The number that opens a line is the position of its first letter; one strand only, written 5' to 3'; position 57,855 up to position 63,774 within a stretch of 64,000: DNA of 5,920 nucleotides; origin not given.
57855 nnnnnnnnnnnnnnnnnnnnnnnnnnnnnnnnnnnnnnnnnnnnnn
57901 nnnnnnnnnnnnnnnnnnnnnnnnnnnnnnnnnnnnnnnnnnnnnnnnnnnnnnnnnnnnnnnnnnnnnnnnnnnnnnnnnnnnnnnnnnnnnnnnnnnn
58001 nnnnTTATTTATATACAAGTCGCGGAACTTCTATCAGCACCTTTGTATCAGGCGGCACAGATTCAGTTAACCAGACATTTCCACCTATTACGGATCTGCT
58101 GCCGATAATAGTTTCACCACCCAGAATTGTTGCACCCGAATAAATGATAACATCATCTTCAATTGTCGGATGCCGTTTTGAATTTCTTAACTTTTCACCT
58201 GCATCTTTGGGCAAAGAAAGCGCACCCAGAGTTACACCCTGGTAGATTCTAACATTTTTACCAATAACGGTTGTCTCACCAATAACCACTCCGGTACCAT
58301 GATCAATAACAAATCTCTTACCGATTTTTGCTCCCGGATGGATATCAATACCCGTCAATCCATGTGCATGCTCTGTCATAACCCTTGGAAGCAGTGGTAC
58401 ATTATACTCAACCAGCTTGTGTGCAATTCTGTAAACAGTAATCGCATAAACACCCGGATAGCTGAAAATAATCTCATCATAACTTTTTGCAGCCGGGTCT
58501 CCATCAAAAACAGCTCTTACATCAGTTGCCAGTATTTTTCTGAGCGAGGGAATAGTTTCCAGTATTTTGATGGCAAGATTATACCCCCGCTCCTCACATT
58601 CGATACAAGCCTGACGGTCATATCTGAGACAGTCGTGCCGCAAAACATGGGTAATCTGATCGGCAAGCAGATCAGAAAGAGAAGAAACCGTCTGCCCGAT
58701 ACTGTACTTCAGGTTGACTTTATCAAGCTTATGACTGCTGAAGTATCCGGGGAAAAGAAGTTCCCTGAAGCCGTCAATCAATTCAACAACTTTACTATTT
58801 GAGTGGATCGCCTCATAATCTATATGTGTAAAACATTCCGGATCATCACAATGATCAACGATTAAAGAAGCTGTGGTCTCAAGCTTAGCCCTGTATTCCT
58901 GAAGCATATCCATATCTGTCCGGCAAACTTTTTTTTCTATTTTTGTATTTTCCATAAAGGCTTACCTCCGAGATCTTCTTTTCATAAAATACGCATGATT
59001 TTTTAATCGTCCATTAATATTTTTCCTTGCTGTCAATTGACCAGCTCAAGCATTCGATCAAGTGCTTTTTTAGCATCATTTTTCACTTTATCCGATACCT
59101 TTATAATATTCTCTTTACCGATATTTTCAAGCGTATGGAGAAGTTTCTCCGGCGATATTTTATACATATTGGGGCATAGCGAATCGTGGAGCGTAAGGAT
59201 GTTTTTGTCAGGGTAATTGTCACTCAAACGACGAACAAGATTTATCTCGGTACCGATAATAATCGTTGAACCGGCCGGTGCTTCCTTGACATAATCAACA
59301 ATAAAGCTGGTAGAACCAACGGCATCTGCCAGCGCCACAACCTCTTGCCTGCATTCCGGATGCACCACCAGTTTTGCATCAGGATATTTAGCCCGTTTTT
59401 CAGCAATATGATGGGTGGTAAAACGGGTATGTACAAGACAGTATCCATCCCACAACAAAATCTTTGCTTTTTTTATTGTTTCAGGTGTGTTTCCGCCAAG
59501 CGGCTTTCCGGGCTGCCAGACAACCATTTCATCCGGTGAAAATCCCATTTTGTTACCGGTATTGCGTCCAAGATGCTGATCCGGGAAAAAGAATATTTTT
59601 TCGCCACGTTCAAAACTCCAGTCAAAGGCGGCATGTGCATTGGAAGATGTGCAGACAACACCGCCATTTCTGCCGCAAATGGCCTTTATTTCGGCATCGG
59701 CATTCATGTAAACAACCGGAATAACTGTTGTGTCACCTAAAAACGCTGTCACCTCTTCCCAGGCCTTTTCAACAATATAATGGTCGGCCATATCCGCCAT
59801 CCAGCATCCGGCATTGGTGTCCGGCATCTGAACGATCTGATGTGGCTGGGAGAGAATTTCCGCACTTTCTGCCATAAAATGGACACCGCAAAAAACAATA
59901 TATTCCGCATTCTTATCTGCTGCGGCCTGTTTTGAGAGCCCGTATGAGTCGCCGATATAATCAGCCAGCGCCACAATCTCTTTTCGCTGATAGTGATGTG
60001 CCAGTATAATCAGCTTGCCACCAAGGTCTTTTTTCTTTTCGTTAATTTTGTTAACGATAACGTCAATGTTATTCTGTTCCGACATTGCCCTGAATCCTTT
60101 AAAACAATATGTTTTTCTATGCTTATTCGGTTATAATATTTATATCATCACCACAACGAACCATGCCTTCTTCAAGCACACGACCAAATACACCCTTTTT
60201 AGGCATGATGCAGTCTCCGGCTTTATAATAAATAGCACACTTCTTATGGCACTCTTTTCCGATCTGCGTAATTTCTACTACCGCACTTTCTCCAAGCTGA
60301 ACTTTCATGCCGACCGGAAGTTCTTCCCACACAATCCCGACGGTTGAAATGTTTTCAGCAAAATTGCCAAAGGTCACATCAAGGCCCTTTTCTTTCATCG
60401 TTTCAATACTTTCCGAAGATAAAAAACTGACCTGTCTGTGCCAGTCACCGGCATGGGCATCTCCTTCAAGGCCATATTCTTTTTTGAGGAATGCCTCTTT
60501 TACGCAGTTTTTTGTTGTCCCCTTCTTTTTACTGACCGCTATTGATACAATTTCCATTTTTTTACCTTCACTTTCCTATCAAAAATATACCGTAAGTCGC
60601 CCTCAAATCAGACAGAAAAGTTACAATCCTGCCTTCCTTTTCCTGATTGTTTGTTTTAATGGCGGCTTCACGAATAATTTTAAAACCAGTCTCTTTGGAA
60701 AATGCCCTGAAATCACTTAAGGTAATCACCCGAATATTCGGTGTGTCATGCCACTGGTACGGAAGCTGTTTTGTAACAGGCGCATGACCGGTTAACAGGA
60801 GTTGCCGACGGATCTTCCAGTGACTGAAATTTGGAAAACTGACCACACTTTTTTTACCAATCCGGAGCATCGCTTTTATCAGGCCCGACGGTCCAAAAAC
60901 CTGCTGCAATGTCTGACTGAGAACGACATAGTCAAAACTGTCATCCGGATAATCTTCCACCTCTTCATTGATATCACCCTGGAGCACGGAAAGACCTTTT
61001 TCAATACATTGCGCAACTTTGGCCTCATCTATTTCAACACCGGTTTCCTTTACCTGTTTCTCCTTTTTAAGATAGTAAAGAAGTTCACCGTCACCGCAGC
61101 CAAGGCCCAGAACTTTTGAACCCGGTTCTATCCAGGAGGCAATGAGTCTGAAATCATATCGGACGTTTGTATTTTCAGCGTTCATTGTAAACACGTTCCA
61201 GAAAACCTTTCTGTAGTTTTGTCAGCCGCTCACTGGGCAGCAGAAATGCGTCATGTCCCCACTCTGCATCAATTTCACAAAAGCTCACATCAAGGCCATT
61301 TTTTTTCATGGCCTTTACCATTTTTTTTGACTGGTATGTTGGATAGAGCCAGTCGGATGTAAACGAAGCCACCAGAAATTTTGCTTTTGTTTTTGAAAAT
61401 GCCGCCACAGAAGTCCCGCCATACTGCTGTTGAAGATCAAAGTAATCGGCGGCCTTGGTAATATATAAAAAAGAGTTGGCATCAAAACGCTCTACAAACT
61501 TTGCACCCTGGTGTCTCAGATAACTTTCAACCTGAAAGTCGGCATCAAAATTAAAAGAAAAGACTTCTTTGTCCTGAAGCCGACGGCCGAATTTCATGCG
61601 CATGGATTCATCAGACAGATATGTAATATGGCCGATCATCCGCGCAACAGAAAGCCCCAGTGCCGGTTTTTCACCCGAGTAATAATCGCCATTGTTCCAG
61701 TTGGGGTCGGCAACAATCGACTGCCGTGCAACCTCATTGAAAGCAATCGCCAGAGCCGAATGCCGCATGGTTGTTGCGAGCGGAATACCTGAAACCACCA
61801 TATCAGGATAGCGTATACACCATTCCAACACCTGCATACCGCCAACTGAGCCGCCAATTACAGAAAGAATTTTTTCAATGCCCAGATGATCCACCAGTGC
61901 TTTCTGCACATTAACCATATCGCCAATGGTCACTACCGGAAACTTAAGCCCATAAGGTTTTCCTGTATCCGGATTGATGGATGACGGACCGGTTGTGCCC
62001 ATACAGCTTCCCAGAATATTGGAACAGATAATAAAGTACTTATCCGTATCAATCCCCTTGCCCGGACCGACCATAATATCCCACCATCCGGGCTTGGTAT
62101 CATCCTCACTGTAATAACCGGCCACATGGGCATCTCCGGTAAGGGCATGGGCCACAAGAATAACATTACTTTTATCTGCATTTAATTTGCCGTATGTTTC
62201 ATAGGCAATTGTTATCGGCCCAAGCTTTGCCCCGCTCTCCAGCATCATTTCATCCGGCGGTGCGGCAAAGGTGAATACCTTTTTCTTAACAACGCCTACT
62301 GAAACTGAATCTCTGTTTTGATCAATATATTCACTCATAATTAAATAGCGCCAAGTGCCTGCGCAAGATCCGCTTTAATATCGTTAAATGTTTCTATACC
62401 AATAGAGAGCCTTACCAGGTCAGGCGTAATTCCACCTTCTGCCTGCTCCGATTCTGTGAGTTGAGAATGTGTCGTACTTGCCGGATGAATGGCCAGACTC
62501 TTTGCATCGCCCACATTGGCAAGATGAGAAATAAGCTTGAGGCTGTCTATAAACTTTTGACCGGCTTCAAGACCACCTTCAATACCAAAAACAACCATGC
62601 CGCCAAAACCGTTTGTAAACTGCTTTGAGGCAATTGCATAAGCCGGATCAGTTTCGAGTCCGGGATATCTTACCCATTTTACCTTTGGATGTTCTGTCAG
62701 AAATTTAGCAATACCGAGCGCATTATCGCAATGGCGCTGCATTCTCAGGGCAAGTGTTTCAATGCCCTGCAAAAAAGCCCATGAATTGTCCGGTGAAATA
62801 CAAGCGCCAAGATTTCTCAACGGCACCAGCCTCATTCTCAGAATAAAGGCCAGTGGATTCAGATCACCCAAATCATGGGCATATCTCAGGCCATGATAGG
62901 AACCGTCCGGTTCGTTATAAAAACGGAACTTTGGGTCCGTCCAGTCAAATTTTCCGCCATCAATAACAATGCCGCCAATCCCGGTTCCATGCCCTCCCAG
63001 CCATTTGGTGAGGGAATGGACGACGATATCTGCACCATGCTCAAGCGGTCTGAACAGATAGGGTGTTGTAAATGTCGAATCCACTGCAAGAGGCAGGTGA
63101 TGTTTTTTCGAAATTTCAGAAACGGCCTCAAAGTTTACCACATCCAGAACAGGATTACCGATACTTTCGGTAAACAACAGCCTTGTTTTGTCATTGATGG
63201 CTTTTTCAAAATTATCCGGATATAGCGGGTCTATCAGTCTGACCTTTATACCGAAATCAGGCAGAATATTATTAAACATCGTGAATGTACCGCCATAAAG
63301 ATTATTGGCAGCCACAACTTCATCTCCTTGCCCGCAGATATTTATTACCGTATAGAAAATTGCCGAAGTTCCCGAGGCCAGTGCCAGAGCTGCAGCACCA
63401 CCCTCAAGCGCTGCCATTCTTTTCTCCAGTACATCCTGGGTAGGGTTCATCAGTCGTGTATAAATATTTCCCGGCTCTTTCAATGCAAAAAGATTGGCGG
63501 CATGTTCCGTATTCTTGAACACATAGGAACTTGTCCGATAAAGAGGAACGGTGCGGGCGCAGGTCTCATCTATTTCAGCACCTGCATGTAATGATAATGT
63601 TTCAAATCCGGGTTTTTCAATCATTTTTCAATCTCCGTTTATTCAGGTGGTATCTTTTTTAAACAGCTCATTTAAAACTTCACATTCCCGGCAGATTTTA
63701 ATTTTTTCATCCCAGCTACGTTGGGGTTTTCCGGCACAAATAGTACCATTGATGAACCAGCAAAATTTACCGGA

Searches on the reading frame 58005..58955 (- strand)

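Call 7: search_protein_families(library=pfam, proteins=[window:58005-58955:-], max_evalue=0.001)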
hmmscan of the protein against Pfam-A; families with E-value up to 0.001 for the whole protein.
window:58005-58955:- (316 aa): 2 families
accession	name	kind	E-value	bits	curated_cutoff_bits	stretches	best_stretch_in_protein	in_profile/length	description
PF00132.30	Hexapep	-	5.9e-09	35.7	27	0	262-297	1-35/36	Bacterial transferase hexapeptide (six repeats)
PF25084.1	LbH_EIF2B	-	0.0009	19.7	54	0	209-238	28-54/105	EIF2B subunit epsilon LbH domain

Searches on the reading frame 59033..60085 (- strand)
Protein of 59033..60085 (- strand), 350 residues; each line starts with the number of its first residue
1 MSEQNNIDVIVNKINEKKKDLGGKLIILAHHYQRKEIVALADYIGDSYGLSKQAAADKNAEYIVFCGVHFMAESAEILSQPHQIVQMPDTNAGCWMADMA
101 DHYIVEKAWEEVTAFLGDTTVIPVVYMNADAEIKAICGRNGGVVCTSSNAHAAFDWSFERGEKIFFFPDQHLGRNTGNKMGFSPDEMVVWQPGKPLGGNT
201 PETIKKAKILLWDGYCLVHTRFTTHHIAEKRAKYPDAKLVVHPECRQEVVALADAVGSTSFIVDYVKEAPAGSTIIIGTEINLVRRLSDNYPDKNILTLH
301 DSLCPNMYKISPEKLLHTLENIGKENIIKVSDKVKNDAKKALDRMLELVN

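Call 7: search_protein_families(library=pfam, proteins=[window:59033-60085:-], max_evalue=0.001)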
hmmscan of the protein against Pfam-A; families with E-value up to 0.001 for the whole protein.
window:59033-60085:- (350 aa): 1 family
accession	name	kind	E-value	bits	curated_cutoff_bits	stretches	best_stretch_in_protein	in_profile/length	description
PF02445.21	NadA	-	5.4e-103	344.6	27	1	13-347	2-295/295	Quinolinate synthetase A protein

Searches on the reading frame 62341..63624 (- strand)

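Call 92: search_protein_families(library=pfam, proteins=[window:62341-63624:-], max_evalue=0.00001)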
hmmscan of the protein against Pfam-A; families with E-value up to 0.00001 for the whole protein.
window:62341-63624:- (427 aa): 3 families
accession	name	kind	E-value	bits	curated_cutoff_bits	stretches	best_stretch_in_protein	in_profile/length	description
PF01053.26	Cys_Met_Meta_PP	-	5.5e-134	446.9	27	1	8-424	1-380/381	Cys/Met metabolism PLP-dependent enzyme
PF00155.27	Aminotran_1_2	-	8.7e-07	28.9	19.7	1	62-220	43-232/361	Aminotransferase class I and II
PF01041.23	DegT_DnrJ_EryC1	-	7.2e-06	25.9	19.8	0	60-183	23-146/360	DegT/DnrJ/EryC1/StrS aminotransferase family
